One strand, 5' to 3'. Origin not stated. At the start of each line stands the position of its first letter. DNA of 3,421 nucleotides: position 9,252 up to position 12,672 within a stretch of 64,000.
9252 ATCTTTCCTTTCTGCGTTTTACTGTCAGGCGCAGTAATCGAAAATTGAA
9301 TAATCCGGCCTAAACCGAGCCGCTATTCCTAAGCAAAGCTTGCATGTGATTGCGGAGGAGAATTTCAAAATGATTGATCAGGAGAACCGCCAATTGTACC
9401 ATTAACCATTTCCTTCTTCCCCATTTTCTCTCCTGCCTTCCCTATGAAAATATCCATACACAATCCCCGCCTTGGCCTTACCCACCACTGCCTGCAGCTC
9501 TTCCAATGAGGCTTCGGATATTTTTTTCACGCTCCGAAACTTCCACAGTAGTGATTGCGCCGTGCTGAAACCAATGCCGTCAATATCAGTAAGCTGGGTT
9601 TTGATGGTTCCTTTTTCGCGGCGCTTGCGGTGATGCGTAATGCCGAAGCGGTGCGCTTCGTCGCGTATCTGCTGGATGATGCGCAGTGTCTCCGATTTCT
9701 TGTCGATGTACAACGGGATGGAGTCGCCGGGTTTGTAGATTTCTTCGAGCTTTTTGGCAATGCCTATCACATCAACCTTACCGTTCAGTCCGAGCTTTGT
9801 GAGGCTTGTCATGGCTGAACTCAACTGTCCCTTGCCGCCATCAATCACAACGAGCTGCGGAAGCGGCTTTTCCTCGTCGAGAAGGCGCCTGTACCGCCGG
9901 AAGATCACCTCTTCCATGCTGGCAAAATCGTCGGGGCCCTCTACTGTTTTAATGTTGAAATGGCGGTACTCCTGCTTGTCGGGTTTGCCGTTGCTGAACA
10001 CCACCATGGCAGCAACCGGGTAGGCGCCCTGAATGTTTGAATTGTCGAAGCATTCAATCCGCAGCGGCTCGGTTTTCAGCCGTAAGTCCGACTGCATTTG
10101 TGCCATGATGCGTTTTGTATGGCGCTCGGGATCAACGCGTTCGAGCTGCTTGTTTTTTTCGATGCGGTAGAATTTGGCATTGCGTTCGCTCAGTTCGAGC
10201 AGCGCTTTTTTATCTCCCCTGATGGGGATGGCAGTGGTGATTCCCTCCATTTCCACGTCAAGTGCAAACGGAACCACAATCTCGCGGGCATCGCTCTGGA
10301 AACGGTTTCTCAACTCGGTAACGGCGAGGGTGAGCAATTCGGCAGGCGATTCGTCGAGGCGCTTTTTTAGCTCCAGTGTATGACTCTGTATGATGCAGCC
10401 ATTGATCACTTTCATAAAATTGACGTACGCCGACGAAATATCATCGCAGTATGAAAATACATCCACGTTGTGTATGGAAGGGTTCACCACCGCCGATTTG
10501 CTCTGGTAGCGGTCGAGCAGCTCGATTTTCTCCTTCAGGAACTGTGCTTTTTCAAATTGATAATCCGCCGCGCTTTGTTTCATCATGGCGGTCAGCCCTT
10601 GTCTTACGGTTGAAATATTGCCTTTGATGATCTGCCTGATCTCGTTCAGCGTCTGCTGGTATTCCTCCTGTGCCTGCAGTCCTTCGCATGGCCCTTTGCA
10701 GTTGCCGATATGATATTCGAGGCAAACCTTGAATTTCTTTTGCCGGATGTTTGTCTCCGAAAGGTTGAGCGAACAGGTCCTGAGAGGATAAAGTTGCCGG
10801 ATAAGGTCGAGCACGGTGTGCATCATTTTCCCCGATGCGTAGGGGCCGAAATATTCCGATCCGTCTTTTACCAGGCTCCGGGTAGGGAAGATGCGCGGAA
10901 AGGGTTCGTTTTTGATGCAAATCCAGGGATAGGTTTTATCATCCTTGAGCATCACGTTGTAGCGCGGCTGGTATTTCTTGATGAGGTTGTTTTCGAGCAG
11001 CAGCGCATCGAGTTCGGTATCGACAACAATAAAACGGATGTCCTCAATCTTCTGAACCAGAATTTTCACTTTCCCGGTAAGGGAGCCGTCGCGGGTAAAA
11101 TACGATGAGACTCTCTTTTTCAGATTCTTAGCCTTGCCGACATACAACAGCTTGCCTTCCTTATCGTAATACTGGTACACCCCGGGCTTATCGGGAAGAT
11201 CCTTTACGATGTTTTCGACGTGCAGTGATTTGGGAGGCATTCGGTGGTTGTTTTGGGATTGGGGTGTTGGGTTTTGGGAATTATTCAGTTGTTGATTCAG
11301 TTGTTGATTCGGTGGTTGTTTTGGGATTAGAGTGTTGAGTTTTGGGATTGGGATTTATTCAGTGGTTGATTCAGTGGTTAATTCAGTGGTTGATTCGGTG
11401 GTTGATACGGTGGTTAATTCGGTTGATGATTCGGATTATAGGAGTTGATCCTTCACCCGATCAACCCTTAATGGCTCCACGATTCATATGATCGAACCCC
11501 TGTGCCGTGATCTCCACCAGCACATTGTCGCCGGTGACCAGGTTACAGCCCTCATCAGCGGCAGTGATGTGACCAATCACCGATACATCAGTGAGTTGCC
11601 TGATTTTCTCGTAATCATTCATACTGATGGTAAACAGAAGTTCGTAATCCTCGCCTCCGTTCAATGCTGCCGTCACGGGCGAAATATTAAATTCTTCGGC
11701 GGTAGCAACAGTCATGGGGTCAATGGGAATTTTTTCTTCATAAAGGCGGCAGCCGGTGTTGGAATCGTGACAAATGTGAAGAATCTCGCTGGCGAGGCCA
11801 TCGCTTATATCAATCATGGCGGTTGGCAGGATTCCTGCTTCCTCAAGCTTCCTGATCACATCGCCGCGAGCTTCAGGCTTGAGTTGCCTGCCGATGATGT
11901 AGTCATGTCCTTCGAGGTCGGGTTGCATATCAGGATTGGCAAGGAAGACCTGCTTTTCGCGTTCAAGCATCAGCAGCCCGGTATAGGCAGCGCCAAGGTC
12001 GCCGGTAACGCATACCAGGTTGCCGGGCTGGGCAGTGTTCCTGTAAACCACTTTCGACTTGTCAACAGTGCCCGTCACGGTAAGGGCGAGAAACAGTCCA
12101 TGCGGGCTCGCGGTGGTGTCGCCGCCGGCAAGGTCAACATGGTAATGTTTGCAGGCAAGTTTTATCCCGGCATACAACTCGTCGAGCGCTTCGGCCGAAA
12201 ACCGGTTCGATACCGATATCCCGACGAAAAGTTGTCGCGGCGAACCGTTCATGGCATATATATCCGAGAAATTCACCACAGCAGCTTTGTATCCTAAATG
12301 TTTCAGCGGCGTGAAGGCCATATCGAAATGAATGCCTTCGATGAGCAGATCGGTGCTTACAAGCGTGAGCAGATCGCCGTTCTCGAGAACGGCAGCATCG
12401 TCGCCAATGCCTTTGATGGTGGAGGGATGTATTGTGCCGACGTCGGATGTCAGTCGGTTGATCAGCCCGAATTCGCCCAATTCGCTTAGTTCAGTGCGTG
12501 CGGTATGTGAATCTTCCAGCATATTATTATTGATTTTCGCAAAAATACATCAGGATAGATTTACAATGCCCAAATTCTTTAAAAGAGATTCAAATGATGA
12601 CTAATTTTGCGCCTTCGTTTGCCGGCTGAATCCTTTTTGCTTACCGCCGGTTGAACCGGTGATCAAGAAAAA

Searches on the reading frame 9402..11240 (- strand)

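Call 8: search_protein_families(library=pfam, proteins=[window:9402-11240:-], max_evalue=0.01)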
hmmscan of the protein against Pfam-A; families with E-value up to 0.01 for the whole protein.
window:9402-11240:- (612 aa): 6 families
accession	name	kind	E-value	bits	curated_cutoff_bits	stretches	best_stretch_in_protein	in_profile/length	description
PF08459.17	UvrC_RNaseH_dom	-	3.9e-56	189.7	22.3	1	384-534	2-159/159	UvrC RNAse H endonuclease domain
PF22920.2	UvrC_RNaseH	-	3.2e-14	53.3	24.3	1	258-358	1-112/116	UvrC Ribonuclease H-like domain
PF01541.30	GIY-YIG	-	2.8e-11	44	22.6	1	19-95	2-78/78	GIY-YIG catalytic domain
PF14520.12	HHH_5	-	1.3e-05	26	27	1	549-591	3-48/57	Helix-hairpin-helix domain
PF12826.13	HHH_2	-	3.3e-05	24.4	27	1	553-604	8-61/64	Helix-hairpin-helix motif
PF24348.1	DUF7508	-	0.00033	21.2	26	1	10-49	13-51/79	Domain of unknown function (DUF7508)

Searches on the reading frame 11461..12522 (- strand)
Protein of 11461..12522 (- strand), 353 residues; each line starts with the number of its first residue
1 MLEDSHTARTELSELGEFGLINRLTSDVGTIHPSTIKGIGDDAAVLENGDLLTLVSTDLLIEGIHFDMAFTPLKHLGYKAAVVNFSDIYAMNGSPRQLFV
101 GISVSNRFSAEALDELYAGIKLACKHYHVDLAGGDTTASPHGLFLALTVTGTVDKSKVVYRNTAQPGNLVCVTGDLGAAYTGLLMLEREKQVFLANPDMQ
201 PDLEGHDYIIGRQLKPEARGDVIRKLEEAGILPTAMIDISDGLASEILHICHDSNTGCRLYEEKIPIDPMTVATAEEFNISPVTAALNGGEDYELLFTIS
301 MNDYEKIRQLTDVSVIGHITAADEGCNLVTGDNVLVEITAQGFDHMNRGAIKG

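Call 8: search_protein_families(library=pfam, proteins=[window:11461-12522:-], max_evalue=0.01)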
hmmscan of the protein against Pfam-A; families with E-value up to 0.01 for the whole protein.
window:11461-12522:- (353 aa): 2 families
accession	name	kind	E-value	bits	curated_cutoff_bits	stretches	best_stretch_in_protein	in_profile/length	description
PF00586.29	AIRS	-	8.8e-24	84.5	24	1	40-153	1-112/112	AIR synthase related protein, N-terminal domain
PF02769.27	AIRS_C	-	3.1e-06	27.9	23.1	1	165-321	1-147/156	AIR synthase related protein, C-terminal domain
